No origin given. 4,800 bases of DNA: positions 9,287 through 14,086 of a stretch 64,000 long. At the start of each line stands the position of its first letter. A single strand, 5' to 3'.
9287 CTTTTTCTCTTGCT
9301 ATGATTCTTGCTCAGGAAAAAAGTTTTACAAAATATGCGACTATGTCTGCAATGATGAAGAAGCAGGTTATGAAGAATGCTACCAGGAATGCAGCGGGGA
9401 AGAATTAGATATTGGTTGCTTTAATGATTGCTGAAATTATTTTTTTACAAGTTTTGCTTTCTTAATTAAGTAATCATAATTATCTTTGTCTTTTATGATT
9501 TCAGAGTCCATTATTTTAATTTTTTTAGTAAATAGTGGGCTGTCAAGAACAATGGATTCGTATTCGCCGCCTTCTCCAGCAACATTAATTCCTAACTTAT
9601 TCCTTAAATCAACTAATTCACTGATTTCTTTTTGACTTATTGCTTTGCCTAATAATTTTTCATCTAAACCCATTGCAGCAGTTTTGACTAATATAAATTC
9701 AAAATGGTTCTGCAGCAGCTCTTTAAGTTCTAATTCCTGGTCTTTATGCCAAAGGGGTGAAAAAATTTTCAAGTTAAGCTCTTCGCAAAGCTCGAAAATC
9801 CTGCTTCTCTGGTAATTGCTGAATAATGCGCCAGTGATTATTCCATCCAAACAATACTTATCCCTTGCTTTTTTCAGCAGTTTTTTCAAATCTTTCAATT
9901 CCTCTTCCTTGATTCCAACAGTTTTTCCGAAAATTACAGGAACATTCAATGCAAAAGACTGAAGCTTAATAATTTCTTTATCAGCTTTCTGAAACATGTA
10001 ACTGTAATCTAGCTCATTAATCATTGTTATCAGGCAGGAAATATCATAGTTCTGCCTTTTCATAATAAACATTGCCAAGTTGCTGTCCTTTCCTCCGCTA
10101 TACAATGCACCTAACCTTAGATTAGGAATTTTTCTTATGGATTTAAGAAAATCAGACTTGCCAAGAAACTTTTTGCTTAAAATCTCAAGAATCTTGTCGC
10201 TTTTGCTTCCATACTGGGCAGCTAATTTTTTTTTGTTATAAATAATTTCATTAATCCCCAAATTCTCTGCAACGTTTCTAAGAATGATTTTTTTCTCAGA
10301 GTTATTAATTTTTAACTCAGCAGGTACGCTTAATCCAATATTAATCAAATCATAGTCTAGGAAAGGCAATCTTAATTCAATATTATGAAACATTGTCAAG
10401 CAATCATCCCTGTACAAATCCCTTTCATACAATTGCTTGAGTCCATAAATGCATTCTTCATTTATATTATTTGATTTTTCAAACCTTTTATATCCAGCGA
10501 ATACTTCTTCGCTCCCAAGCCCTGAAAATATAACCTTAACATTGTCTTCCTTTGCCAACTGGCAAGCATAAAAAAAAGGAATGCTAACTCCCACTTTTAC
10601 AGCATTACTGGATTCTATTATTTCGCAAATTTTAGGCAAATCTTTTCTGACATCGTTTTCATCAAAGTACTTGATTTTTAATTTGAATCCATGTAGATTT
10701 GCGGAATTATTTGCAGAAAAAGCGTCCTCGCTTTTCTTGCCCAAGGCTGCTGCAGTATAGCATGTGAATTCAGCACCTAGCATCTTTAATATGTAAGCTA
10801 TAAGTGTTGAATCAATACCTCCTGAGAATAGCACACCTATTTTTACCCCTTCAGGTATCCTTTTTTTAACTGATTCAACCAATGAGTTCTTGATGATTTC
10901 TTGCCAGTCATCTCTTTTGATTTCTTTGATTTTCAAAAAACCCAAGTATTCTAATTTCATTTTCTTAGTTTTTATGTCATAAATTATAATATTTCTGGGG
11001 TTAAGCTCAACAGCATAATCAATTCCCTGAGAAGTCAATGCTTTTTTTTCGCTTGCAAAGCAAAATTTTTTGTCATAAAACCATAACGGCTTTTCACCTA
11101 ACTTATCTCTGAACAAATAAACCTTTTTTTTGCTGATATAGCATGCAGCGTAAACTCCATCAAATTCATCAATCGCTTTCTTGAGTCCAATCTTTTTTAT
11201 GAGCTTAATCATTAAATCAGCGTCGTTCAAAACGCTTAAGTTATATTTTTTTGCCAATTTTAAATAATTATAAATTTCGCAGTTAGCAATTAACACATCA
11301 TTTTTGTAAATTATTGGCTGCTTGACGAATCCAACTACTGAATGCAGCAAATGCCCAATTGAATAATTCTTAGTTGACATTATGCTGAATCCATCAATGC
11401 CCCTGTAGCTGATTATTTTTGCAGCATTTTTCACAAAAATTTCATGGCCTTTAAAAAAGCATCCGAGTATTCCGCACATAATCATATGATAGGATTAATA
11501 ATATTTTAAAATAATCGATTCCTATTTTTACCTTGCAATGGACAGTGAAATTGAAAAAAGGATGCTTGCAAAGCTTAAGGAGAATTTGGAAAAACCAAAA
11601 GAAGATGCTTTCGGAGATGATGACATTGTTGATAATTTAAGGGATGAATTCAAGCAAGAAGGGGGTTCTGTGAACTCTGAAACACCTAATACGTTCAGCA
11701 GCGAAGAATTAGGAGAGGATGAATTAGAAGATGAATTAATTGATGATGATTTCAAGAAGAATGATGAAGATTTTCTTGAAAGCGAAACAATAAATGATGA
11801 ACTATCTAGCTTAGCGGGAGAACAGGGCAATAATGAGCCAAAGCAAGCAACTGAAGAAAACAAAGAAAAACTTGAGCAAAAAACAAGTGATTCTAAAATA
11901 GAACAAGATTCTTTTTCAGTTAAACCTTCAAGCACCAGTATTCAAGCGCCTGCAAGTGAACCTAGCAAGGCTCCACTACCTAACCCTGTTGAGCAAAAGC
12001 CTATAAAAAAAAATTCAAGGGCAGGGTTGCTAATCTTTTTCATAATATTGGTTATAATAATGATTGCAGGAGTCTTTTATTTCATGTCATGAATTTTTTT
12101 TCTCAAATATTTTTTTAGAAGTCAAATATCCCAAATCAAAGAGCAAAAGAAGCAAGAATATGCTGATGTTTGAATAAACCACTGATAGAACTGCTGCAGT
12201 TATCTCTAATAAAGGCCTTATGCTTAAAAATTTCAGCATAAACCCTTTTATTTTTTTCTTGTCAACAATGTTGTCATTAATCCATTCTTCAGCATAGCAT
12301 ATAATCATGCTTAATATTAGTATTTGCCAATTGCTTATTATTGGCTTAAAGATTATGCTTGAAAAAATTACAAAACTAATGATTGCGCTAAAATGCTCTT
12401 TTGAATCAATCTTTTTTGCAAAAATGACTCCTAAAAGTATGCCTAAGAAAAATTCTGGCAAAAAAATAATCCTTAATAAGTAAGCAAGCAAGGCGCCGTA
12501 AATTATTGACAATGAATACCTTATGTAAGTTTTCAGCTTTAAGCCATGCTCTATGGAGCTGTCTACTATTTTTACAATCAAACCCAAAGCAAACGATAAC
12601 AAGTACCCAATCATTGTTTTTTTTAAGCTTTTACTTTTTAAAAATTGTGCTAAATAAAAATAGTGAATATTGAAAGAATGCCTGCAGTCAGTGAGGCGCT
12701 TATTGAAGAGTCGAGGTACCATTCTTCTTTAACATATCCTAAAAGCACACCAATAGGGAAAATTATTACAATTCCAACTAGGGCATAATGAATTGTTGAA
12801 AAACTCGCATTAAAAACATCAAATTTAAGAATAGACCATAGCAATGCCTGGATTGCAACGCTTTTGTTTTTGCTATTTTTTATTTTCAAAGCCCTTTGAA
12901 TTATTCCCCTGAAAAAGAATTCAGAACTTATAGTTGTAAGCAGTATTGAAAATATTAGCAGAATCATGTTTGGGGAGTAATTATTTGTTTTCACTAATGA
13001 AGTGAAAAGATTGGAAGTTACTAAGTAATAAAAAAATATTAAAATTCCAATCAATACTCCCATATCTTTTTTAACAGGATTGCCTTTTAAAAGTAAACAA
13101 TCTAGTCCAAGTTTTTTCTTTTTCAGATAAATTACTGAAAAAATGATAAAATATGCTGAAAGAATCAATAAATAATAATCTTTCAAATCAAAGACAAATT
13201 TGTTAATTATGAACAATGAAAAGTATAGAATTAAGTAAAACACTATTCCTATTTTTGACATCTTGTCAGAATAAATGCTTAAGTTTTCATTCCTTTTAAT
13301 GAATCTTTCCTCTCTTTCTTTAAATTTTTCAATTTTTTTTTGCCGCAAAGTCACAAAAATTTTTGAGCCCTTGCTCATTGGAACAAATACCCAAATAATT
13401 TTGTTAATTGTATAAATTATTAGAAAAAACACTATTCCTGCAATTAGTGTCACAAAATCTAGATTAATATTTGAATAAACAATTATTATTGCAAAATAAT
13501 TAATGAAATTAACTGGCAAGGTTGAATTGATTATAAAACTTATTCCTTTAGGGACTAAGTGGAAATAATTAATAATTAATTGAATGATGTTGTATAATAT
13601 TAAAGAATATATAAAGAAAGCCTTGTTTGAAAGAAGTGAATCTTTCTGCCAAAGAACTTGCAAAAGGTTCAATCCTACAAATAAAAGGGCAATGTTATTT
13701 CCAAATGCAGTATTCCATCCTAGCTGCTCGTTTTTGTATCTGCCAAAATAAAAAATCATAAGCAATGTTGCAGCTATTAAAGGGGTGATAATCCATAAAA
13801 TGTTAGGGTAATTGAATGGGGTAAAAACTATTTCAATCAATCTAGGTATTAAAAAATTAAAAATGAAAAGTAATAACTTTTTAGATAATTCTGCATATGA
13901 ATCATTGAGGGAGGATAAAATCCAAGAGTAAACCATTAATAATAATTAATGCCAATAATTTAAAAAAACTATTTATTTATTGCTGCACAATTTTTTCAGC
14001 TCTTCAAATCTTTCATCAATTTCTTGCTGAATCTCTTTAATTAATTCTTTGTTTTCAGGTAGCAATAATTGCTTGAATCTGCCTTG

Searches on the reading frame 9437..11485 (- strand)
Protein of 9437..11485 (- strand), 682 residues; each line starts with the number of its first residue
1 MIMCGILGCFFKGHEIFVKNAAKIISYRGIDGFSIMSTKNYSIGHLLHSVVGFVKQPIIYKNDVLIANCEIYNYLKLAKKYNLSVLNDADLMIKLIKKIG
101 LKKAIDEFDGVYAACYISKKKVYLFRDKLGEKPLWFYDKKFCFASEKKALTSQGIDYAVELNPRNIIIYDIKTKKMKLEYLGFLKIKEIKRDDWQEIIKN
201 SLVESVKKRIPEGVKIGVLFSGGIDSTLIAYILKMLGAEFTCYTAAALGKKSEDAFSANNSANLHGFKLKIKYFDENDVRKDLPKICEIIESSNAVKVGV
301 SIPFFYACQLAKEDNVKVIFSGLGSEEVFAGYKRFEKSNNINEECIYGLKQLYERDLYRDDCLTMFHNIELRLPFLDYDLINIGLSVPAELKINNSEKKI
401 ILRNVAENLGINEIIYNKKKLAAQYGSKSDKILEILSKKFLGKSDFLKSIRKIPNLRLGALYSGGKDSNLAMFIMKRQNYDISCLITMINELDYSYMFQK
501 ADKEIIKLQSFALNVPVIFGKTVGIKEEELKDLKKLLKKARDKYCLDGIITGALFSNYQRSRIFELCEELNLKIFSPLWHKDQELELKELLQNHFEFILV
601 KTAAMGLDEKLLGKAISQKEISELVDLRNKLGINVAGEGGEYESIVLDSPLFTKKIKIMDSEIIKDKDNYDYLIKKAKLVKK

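Call 70: search_protein_families(library=pfam, proteins=[window:9437-11485:-], max_evalue=0.001)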
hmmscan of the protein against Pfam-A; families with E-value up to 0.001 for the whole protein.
window:9437-11485:- (682 aa): 7 families
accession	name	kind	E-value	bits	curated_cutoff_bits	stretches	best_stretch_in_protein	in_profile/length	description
PF01902.24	Diphthami_syn_2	-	8e-58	196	23.2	1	459-678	4-218/219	Diphthamide synthase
PF00733.27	Asn_synthase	-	2.1e-45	156.4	21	2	199-338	3-140/354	Asparagine synthase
PF13537.11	GATase_7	-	9.1e-17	61.7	25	1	55-151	13-122/123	Glutamine amidotransferase domain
PF24167.1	DUF7411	-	1.5e-11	44.7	28.7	1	215-286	2-70/194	Family of unknown function (DUF7411)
PF13522.11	GATase_6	-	1e-10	42.2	27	1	33-146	4-130/130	Glutamine amidotransferase domain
PF06508.19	QueC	-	0.00012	22.1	22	0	218-245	4-31/210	Queuosine biosynthesis protein QueC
PF03054.22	tRNA_Me_trans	-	0.0005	20.2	20.6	0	215-249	2-36/202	tRNA methyl transferase HUP domain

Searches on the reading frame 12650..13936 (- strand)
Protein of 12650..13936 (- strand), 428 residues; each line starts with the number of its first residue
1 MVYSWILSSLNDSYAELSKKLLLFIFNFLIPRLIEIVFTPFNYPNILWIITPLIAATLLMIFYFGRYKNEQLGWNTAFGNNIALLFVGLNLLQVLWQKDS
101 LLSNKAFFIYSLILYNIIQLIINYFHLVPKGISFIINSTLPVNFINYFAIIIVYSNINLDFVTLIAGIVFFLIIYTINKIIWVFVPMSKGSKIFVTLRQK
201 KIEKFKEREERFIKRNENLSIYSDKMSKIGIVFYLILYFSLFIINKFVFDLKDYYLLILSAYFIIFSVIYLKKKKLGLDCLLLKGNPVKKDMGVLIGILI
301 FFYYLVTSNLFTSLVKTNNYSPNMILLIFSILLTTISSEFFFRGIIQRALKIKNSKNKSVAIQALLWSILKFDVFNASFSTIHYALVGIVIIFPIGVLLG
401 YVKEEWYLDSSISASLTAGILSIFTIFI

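Call 70: search_protein_families(library=pfam, proteins=[window:12650-13936:-], max_evalue=0.001)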
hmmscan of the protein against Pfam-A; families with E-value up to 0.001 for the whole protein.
window:12650-13936:- (428 aa): 1 family
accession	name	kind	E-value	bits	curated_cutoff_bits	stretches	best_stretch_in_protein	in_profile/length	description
PF02517.21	Rce1-like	-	4.6e-08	33.7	22.4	1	324-404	5-75/93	Type II CAAX prenyl endopeptidase Rce1-like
